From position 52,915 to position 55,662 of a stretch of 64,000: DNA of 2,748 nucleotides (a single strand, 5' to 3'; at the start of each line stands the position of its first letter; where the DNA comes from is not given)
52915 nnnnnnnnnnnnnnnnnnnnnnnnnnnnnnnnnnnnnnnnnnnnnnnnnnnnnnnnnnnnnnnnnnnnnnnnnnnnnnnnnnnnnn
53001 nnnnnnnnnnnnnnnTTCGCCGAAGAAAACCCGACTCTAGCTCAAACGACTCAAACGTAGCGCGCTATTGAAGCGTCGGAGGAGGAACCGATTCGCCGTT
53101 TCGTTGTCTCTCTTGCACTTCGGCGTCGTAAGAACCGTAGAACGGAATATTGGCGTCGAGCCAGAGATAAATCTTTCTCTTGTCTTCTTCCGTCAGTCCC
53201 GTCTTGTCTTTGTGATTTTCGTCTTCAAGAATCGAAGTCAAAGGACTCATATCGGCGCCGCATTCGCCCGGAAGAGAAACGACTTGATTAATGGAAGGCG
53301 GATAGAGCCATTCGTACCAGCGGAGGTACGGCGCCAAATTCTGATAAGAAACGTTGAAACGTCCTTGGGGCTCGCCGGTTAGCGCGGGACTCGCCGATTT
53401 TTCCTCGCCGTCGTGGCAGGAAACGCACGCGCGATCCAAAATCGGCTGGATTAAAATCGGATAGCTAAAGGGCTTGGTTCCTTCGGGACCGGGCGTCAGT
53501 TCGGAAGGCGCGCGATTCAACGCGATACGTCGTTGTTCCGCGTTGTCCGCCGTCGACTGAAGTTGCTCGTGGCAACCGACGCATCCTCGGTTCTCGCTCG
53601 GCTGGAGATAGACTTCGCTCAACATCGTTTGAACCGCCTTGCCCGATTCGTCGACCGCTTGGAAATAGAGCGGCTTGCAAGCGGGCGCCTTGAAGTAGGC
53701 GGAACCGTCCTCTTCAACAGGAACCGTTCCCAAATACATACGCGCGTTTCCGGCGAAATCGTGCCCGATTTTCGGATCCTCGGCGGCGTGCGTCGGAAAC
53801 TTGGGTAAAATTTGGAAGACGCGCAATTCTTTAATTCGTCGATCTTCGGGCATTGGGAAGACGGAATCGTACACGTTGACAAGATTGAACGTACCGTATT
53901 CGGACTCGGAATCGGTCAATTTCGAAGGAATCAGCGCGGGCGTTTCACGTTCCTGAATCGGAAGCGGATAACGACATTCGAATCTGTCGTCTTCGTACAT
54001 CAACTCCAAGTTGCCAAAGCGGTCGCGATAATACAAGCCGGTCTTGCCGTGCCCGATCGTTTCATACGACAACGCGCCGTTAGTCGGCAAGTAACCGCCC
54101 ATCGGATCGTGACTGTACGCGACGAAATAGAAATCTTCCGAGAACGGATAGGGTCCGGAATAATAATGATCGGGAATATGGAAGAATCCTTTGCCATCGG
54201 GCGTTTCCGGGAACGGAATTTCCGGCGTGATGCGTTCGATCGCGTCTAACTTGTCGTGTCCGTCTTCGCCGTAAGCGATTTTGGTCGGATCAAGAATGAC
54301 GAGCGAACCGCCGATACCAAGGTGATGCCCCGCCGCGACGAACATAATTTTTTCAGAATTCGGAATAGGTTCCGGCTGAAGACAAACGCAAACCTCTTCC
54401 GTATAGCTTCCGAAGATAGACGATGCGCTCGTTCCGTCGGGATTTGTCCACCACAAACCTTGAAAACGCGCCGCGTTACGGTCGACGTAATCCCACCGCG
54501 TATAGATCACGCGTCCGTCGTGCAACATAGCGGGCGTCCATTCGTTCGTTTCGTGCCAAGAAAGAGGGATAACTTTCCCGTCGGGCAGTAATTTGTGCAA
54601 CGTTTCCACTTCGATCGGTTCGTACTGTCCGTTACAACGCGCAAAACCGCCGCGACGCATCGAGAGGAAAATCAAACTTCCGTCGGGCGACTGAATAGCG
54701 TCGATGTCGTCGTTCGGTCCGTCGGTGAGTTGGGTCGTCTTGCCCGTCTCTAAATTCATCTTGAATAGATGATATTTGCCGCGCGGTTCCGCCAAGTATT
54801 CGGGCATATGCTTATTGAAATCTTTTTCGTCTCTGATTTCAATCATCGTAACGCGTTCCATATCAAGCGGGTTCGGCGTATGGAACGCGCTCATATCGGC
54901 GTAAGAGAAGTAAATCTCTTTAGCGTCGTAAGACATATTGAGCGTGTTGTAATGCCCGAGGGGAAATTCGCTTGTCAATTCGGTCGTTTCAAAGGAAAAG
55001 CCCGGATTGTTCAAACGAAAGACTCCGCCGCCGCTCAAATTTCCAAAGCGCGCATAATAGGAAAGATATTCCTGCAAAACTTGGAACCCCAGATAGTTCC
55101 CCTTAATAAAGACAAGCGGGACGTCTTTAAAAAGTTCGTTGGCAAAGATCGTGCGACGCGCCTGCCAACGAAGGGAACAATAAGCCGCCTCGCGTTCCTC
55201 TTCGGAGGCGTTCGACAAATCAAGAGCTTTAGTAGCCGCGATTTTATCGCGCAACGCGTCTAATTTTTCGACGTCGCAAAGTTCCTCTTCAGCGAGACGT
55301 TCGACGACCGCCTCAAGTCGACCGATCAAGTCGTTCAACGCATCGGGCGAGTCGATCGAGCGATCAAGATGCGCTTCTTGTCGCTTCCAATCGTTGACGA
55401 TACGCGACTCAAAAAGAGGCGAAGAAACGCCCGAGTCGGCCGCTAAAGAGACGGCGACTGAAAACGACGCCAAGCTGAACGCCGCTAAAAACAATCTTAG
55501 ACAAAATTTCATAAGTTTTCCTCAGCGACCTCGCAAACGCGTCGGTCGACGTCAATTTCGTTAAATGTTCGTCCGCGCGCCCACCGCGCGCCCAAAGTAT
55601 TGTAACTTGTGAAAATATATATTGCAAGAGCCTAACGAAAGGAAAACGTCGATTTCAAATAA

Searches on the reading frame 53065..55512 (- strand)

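Call 13: search_protein_families(library=pfam, proteins=[window:53065-55512:-], max_evalue=0.001)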
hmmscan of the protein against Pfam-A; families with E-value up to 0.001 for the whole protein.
window:53065-55512:- (815 aa): 1 family
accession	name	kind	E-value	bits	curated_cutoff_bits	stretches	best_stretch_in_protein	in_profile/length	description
PF18582.6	HZS_alpha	-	8.6e-24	84.4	26.6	1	560-649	3-98/98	Hydrazine synthase alpha subunit middle domain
